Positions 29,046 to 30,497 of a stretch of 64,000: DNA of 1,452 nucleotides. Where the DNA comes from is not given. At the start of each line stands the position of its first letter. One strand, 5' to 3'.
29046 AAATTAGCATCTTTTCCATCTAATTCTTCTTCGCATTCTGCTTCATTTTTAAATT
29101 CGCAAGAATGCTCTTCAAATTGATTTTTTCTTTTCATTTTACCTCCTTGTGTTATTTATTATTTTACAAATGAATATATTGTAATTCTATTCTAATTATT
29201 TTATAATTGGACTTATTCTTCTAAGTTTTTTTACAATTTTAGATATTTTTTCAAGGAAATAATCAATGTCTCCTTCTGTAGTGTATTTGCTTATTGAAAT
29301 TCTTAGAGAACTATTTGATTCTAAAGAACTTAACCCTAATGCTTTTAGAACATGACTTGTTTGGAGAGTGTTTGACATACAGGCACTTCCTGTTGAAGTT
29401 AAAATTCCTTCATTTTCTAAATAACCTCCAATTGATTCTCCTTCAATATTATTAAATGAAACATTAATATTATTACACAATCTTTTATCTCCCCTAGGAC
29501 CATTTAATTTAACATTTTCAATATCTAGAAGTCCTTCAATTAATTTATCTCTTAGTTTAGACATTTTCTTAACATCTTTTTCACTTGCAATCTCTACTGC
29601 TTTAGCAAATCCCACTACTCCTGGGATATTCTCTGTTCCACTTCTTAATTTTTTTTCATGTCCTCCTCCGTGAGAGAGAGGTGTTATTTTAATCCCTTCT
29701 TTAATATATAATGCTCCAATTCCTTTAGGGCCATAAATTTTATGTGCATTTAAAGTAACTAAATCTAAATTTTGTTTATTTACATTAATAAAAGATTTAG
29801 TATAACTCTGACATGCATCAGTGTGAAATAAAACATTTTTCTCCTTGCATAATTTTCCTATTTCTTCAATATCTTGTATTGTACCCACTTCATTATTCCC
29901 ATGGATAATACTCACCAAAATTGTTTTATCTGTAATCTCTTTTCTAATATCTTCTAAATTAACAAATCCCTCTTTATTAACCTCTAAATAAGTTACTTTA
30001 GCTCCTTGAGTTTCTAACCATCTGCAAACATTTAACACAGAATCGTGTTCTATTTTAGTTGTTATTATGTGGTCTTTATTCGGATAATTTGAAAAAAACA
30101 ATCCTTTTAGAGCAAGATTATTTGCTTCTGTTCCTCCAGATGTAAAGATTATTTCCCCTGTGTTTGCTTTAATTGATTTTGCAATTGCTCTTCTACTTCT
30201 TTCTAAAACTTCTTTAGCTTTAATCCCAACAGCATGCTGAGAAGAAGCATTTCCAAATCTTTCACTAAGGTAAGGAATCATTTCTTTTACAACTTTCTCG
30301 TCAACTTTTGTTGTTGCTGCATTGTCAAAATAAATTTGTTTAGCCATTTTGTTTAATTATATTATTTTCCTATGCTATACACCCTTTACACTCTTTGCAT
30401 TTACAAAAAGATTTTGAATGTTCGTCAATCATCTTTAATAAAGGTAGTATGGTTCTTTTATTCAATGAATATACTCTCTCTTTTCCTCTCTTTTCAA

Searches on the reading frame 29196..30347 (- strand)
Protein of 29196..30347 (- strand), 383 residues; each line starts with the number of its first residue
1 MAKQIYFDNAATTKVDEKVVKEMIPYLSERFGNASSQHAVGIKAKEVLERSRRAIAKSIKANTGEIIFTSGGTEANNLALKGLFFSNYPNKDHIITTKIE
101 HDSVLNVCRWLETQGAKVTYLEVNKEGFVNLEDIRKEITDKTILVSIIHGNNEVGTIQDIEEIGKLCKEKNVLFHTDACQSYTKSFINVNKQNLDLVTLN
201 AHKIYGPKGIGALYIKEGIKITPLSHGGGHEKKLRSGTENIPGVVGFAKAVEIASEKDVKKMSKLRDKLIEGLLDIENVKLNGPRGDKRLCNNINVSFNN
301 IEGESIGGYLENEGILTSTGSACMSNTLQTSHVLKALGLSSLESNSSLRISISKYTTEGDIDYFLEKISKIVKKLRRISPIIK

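Call 37: search_protein_families(library=pfam, proteins=[window:29196-30347:-], max_evalue=0.00001)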
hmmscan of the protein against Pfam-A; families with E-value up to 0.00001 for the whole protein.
window:29196-30347:- (383 aa): 3 families
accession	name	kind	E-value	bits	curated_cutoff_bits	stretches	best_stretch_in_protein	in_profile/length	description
PF00266.25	Aminotran_5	-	4.8e-87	292.8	21.5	1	5-364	1-371/371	Aminotransferase class-V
PF01041.23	DegT_DnrJ_EryC1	-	3.3e-10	40.2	19.8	1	64-182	40-150/360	DegT/DnrJ/EryC1/StrS aminotransferase family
PF01212.27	Beta_elim_lyase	-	5.3e-07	29.7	27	1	65-179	49-170/288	Beta-eliminating lyase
